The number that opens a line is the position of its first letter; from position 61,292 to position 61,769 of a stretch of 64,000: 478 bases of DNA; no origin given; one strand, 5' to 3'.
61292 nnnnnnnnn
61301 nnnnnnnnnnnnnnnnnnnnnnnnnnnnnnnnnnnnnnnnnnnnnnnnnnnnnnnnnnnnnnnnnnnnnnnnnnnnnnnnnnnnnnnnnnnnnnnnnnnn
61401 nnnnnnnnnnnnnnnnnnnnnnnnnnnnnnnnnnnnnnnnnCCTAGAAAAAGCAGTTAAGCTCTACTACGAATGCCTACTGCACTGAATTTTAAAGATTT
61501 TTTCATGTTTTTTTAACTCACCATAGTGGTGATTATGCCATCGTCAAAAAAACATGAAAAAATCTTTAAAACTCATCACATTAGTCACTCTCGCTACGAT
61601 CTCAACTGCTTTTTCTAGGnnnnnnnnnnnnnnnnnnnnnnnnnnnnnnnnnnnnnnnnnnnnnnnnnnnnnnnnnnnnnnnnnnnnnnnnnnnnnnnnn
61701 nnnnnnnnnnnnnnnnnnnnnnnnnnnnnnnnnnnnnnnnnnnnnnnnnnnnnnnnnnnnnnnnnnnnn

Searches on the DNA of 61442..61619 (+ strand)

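Call 70: search_dna_similar(query=window:61442-61619:+, collection=plasmids, mode=distant, max_rows=10, max_evalue=0.001)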
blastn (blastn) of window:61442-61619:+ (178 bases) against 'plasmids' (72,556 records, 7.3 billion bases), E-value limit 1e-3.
Records with a match: 1; places in all: 1; records where one place covers at least 80% of the query: 1.
Best place of each record, by identity: 60-80% 1.
By first word of the organism name: Legionella 1.
By predicted mobility (MOB-suite, as given by PLSDB): mobilizable 1.
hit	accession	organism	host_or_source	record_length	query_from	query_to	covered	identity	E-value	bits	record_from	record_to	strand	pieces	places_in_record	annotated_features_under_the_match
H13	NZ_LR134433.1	Legionella adelaidensis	environmental,Cooling tower water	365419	1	178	100%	73.9%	2e-11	75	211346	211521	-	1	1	none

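Call 72: get_annotated_region(hit=H13, flank=1500)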
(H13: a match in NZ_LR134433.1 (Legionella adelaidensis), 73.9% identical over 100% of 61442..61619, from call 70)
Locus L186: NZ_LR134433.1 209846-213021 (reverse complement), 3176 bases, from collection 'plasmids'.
description: Legionella adelaidensis strain NCTC12735 plasmid 24, complete sequence
organism: Legionella adelaidensis (NCBI taxid 45056)
taxonomy: Bacteria; Pseudomonadota; Gammaproteobacteria; Legionellales; Legionellaceae; Legionella; Legionella adelaidensis
host: -; source: environmental,Cooling tower water; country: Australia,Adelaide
typing (MOB-suite, as given by PLSDB): mobilizable; relaxase MOBH
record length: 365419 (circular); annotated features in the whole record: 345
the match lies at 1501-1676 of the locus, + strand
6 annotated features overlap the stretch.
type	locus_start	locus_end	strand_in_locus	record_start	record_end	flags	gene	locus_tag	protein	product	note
CDS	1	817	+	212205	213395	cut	-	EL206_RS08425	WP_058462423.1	amino acid permease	GO:0055085 - transmembrane transport [Evidence IEA]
CDS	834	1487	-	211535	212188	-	-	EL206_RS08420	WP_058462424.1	peptidoglycan recognition family protein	-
CDS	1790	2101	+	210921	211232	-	hspQ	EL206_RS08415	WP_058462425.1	heat shock protein HspQ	-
CDS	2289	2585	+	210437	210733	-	-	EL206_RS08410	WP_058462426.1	hypothetical protein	-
CDS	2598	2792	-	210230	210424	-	-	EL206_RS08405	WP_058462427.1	hypothetical protein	-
CDS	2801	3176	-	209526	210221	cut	-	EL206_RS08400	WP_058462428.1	NAD(P)H-flavin reductase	-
